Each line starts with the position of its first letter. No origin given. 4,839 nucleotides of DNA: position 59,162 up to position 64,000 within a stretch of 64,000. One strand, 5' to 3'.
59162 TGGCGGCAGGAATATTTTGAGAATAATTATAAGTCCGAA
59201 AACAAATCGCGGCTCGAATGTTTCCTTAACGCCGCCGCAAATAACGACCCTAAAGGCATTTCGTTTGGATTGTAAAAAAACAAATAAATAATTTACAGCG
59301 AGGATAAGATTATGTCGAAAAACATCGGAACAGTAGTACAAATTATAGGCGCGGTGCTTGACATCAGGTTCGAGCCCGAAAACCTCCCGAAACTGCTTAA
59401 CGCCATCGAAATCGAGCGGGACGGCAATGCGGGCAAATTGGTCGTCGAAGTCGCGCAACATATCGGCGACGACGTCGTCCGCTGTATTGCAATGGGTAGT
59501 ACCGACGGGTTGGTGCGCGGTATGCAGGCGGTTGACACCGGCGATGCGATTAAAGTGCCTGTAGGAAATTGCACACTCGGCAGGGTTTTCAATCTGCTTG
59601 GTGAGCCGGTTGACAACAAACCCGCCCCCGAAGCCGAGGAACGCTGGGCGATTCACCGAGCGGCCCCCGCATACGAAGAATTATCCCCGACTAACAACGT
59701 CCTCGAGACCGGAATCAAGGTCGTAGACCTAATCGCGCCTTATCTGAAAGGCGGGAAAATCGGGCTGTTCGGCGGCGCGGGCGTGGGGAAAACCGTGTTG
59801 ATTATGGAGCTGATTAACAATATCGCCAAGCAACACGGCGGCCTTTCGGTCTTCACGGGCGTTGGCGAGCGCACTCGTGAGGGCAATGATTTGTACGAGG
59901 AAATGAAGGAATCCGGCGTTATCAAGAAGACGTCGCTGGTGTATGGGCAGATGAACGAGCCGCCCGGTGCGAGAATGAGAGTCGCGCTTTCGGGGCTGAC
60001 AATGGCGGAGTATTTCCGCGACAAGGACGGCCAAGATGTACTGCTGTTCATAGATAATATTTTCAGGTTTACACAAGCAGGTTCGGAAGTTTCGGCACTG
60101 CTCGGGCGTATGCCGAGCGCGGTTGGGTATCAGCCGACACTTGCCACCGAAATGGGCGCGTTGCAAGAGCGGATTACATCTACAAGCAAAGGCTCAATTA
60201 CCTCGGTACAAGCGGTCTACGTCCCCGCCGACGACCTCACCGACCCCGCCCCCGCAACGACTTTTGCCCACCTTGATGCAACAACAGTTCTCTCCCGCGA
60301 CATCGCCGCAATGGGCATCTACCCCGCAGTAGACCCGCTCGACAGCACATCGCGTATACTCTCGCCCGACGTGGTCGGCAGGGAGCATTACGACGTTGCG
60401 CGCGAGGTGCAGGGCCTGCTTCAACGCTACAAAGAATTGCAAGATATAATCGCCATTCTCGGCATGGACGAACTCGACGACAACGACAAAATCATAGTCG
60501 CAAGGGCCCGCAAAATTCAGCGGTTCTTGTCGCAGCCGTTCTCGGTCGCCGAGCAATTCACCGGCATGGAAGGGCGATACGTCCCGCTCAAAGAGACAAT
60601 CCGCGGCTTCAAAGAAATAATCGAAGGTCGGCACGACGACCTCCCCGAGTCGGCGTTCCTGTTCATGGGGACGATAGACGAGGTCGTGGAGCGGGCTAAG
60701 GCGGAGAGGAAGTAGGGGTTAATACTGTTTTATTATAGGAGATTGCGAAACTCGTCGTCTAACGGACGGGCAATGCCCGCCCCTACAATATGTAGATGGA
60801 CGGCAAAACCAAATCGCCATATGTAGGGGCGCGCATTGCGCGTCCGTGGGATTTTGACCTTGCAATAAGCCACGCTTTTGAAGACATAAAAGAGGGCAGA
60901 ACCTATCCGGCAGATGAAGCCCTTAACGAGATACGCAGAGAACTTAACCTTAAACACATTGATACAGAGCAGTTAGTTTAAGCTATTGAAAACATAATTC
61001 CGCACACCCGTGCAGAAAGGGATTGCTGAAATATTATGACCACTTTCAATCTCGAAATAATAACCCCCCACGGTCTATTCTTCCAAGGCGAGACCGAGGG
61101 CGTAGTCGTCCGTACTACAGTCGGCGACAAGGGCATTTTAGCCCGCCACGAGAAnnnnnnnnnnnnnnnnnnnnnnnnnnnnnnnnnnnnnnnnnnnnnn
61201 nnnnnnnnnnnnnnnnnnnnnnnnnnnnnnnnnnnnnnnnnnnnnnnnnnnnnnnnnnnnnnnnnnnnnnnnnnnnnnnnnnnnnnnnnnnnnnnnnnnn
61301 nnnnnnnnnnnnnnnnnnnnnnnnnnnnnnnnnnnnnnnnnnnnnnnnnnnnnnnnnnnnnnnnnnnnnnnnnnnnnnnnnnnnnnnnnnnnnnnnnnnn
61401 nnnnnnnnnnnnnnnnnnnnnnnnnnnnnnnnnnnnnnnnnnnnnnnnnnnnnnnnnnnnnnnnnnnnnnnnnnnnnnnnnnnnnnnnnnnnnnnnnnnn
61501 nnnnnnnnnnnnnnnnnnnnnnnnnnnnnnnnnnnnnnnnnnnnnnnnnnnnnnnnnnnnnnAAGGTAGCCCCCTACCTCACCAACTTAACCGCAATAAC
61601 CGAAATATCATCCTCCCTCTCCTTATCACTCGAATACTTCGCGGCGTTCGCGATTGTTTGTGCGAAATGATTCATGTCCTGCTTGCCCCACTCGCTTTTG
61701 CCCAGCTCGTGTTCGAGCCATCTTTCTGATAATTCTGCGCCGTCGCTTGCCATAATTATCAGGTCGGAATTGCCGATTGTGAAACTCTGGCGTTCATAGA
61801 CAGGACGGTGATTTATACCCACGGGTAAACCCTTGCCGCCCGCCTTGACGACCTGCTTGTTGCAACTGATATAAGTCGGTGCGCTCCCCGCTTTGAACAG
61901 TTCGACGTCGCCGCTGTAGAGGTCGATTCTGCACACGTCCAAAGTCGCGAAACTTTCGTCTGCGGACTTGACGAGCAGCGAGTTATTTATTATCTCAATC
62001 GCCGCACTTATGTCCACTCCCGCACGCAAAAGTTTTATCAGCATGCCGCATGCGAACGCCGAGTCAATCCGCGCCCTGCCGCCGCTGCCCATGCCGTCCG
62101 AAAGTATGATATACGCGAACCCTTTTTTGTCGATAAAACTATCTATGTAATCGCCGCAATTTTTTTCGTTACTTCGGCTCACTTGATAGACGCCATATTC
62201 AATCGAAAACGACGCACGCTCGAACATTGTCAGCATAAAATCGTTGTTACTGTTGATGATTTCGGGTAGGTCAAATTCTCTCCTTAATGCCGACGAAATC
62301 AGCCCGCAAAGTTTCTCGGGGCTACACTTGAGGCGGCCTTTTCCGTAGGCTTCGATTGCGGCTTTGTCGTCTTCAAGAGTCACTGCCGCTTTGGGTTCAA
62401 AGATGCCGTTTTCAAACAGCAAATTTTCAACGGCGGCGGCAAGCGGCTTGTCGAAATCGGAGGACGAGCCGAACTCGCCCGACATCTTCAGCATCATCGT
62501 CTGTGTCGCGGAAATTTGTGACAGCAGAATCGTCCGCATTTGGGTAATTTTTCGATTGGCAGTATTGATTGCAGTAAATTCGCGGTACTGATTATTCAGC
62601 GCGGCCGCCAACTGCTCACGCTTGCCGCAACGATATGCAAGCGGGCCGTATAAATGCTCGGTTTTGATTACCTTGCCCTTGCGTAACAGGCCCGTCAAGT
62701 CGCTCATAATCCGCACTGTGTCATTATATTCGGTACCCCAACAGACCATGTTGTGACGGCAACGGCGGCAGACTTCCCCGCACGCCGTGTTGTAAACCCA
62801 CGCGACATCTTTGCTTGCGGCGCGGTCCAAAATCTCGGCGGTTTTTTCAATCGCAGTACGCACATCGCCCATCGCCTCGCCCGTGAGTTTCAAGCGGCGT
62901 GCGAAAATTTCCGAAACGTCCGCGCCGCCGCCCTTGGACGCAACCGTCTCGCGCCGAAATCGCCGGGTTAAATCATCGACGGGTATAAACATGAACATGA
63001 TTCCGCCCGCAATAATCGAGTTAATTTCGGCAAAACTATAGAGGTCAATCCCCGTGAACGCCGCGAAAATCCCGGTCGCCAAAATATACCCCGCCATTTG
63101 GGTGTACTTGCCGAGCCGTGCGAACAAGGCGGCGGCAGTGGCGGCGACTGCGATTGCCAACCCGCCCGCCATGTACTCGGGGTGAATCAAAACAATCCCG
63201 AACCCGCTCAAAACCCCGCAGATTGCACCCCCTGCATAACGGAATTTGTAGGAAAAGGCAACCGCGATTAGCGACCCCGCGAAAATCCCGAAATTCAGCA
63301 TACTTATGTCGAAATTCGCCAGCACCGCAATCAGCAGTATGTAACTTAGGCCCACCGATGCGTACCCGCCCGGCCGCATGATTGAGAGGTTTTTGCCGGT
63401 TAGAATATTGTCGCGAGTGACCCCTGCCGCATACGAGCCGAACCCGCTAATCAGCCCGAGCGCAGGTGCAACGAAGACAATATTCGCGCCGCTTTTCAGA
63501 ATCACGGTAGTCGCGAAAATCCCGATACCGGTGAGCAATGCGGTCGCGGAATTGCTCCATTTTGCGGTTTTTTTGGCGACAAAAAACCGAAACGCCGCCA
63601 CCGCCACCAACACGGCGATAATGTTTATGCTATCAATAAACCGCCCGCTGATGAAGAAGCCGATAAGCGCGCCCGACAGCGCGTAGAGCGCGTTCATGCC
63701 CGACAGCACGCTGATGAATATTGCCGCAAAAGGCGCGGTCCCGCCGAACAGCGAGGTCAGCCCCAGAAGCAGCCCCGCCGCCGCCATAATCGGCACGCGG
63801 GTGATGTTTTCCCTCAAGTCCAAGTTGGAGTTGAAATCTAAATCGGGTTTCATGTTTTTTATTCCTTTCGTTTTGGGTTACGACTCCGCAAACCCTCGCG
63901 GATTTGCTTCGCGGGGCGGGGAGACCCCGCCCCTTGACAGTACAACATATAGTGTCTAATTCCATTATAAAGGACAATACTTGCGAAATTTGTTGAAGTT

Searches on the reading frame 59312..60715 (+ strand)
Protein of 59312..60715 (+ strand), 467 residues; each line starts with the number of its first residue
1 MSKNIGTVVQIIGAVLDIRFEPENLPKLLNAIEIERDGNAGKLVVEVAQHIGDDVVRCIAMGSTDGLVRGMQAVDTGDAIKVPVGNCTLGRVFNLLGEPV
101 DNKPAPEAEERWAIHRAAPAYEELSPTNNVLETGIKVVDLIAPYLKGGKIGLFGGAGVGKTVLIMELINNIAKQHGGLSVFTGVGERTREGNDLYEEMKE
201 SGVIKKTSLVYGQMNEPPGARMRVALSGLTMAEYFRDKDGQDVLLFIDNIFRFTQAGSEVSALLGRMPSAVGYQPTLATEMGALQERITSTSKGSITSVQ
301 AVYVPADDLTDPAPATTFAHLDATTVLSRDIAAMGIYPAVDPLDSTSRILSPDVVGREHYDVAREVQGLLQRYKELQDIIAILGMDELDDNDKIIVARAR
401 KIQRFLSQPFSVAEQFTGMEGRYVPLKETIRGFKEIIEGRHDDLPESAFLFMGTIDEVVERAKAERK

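Call 26: search_protein_families(library=pfam, proteins=[window:59312-60715:+])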
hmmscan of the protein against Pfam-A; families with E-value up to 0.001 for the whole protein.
window:59312-60715:+ (467 aa): 3 families
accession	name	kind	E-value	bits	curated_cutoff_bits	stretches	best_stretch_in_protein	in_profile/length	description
PF00006.31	ATP-synt_ab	-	1.1e-74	251.1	29.5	1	134-347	1-213/213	ATP synthase alpha/beta family, nucleotide-binding domain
PF02874.29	ATP-synt_ab_N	-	5.5e-20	72.1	20.9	1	8-77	1-69/69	ATP synthase alpha/beta family, beta-barrel domain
PF22919.1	ATP-synt_VA_C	-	1.8e-18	66.9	24.7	1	353-439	6-95/101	C-terminal domain of V and A type ATP synthase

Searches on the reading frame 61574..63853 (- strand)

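Call 26: search_protein_families(library=pfam, proteins=[window:61574-63853:-])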
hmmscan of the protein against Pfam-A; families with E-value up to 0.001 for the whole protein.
window:61574-63853:- (759 aa): 3 families
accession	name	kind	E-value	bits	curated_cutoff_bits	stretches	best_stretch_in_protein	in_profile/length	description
PF07228.17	SpoIIE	-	7.4e-24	85.2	25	1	581-757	6-191/192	Stage II sporulation protein E (SpoIIE)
PF19732.4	SpoIIE_N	-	5.3e-09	35.6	27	1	344-460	378-494/605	Stage II sporulation protein E N-terminal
PF13672.11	PP2C_2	-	0.0007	19.6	24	0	560-613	6-58/209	Protein phosphatase 2C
